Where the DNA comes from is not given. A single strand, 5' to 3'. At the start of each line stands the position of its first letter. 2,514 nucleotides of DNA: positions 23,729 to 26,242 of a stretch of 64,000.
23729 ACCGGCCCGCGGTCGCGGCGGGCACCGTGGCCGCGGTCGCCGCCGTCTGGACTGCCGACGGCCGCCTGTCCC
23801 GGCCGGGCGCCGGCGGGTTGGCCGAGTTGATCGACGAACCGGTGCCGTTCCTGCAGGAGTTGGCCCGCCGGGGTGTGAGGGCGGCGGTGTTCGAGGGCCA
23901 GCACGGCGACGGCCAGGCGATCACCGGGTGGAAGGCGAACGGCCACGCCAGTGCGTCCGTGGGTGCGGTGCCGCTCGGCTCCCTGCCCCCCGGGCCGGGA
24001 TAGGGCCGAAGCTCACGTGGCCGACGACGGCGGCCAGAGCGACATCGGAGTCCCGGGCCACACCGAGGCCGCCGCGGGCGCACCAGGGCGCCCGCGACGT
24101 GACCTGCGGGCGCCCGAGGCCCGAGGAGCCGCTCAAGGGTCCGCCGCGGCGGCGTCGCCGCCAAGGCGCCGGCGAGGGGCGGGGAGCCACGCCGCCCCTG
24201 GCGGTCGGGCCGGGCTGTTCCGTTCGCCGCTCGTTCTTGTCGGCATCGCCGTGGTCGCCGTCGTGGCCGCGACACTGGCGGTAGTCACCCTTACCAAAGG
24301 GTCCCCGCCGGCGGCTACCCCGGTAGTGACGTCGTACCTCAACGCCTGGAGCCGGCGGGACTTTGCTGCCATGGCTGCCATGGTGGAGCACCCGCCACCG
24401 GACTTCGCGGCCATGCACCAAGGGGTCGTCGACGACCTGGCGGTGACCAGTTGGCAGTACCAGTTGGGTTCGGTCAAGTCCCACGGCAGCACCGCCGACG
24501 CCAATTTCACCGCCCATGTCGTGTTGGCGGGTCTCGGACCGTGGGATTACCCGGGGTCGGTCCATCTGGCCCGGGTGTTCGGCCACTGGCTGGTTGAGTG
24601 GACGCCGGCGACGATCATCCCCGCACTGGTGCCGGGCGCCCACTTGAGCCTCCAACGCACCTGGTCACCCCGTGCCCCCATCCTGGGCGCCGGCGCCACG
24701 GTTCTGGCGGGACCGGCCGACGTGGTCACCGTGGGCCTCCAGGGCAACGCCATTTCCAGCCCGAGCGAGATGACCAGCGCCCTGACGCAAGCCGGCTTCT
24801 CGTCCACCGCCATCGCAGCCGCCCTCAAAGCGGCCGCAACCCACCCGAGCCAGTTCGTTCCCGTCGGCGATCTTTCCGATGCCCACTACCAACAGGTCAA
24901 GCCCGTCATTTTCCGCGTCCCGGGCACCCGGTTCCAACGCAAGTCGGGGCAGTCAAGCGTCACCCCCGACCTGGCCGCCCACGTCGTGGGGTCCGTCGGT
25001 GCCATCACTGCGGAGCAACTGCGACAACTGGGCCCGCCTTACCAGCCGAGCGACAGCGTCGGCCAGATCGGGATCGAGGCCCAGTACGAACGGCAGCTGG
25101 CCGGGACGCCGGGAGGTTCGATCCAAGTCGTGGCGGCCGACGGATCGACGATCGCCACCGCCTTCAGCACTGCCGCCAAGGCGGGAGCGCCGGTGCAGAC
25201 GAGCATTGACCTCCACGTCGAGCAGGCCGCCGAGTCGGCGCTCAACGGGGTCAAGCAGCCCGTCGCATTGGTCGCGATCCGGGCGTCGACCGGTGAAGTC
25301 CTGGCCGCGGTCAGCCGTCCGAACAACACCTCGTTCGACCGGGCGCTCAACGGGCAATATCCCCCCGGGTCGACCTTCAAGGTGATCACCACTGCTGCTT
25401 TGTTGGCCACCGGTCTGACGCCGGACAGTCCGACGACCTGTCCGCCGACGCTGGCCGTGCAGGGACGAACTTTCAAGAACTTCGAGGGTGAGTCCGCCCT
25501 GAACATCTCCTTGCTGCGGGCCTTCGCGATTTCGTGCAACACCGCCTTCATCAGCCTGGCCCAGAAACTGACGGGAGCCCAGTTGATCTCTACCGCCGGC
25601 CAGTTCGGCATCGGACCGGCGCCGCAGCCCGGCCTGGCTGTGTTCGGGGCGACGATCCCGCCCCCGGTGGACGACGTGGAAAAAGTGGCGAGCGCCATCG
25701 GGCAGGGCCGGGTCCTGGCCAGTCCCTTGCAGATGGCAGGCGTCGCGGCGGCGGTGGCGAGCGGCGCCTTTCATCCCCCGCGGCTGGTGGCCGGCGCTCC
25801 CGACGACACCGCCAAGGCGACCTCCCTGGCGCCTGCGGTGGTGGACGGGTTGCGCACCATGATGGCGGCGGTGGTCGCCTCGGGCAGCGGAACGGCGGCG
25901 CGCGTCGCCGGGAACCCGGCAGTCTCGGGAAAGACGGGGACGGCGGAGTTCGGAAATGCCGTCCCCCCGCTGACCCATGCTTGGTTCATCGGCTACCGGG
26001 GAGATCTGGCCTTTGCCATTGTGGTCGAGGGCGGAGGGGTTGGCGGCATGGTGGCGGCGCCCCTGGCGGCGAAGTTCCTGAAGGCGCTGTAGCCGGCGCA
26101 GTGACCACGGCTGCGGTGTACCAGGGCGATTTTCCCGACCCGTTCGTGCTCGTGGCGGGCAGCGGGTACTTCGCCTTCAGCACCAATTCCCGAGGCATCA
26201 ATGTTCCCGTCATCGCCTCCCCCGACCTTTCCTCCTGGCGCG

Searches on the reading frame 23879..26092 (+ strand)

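Call 49: search_protein_families(library=pfam, proteins=[window:23879-26092:+], max_evalue=0.001)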
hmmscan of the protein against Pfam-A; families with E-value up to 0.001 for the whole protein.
window:23879-26092:+ (737 aa): 3 families
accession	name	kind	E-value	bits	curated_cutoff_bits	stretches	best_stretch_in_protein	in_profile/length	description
PF00905.27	Transpeptidase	-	1.6e-41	142.9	22.1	1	463-734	2-298/299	Penicillin binding protein transpeptidase domain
PF03717.20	PBP_dimer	-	9.9e-18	65.6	24.4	1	263-426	4-177/180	Penicillin-binding Protein dimerisation domain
PF05223.17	MecA_N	-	2e-08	34.9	22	1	146-252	2-115/117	NTF2-like N-terminal transpeptidase domain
